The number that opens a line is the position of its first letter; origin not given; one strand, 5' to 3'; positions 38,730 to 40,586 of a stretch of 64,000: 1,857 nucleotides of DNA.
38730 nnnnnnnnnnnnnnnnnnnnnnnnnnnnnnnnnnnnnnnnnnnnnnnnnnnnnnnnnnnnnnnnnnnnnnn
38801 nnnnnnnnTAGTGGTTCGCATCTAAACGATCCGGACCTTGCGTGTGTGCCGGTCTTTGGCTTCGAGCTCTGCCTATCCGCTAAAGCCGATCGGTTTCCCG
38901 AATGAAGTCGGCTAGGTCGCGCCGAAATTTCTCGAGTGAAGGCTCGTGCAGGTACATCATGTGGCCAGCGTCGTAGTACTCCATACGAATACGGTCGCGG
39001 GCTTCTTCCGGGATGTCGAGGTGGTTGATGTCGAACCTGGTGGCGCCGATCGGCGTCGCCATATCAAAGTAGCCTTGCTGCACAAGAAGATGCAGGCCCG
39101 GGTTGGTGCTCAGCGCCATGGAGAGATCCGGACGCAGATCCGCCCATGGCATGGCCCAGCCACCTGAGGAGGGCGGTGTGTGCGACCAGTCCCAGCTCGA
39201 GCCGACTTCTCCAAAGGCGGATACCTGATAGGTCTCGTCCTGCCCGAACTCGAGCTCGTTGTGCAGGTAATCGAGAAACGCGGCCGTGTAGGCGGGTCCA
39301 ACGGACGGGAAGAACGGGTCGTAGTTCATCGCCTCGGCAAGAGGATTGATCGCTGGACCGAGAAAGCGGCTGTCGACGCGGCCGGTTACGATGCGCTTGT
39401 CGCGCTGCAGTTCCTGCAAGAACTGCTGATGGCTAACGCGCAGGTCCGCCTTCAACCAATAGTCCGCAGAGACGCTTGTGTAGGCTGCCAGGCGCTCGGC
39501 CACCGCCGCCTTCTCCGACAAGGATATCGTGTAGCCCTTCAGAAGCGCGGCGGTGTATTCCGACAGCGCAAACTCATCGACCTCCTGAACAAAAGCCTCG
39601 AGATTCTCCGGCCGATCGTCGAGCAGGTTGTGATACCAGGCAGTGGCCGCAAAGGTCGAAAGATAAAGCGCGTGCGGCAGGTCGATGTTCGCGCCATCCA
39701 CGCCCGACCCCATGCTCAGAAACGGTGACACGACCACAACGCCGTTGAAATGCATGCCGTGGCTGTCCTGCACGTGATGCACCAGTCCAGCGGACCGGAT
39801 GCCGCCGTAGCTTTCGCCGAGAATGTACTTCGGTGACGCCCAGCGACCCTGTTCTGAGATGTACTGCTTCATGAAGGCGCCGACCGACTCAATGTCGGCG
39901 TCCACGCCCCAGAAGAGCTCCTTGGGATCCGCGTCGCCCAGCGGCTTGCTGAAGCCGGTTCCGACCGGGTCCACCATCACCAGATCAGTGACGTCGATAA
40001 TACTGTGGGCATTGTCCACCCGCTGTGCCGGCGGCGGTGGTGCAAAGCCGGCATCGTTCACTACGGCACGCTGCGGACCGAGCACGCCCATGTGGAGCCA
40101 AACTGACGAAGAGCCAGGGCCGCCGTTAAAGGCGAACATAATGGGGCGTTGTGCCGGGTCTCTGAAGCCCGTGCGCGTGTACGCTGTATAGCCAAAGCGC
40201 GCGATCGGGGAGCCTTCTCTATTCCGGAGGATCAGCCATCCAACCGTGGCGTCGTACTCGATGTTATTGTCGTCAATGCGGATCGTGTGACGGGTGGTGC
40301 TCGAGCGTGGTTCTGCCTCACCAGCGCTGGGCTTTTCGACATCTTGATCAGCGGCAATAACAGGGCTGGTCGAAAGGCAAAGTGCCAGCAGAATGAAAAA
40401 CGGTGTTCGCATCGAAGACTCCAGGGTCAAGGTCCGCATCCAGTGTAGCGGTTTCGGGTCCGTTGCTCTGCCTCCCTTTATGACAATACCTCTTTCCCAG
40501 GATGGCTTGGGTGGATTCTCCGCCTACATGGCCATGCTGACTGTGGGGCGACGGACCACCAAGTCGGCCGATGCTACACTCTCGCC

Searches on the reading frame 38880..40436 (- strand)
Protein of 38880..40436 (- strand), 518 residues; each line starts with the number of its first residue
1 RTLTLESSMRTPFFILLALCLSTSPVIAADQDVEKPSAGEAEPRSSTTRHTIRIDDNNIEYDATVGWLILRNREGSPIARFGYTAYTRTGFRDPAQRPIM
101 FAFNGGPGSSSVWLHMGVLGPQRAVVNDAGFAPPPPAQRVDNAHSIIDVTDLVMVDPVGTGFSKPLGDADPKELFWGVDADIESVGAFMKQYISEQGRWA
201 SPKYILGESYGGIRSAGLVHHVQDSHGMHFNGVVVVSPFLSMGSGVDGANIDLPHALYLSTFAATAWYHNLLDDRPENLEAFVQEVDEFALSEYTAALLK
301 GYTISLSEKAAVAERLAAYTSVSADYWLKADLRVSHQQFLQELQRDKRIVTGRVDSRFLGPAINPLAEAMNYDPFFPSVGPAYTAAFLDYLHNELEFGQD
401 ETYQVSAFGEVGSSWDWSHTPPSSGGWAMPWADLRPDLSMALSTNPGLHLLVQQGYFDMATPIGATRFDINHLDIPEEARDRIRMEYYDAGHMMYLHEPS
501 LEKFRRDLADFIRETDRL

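Call 24: search_protein_families(library=pfam, proteins=[window:38880-40436:-], max_evalue=0.001)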
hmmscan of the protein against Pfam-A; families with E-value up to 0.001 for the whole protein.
window:38880-40436:- (518 aa): 2 families
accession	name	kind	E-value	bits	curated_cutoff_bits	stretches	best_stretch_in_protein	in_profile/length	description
PF00450.28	Peptidase_S10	-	1e-11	45.3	21.9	1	92-274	35-202/420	Serine carboxypeptidase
PF12146.15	Hydrolase_4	-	0.00085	19.1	27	0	177-250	54-120/239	Serine aminopeptidase, S33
